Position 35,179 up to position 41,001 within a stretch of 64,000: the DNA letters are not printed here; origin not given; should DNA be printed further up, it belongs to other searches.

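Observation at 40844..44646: Tandem array of four divergent cysteine-rich paralogs with no recognisable function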

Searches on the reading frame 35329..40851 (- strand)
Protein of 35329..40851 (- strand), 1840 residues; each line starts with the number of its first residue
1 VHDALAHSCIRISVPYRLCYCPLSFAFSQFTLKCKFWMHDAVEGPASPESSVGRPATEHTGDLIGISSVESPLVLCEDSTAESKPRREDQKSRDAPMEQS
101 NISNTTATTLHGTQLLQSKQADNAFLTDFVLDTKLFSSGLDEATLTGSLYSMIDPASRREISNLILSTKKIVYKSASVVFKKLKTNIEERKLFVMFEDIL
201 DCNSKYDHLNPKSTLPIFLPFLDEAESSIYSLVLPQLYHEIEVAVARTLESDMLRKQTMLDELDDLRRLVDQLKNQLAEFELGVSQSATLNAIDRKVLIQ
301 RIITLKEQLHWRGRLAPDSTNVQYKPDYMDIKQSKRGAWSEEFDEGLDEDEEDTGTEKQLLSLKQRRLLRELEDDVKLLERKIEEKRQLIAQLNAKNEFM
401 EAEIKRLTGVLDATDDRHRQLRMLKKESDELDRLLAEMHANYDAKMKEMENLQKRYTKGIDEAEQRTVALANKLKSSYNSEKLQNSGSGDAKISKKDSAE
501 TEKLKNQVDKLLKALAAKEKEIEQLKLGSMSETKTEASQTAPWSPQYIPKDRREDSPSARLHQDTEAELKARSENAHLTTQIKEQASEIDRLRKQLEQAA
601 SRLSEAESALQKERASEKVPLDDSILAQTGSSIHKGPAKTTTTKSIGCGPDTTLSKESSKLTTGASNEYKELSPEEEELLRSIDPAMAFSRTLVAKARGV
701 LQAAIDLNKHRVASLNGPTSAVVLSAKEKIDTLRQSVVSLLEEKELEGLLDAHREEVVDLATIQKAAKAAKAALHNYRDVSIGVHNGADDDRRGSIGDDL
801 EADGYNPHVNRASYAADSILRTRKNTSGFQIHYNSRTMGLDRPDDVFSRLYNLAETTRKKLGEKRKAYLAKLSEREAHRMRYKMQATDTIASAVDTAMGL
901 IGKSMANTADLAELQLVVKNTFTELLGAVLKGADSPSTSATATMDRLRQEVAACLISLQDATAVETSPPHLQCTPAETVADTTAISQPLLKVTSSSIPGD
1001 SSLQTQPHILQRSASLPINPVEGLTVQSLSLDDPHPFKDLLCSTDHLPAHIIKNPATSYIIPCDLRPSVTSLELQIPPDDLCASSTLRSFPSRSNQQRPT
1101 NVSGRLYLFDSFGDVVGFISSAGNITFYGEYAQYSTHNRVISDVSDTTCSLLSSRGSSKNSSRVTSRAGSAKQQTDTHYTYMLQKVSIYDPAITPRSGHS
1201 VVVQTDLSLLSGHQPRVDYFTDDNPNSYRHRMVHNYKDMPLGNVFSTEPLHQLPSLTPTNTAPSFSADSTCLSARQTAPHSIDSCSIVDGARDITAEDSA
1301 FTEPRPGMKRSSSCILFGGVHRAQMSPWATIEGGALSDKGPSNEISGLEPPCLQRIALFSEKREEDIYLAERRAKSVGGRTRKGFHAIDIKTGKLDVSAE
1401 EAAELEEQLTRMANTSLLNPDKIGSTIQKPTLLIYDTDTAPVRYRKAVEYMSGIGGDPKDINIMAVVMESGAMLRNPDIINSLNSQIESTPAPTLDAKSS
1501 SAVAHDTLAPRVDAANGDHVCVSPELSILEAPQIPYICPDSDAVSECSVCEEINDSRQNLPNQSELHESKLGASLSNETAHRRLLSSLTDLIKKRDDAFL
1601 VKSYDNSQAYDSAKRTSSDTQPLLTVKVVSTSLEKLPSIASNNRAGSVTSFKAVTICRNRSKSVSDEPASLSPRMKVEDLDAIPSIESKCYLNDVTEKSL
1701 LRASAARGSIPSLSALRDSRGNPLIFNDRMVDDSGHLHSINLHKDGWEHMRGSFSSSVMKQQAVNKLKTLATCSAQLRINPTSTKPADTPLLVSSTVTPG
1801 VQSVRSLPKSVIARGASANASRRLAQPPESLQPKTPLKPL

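Call 64: search_protein_families(library=pfam, proteins=[window:35329-40851:-], max_evalue=0.01)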
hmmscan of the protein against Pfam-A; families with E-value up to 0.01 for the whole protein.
window:35329-40851:- (1840 aa): 0 families
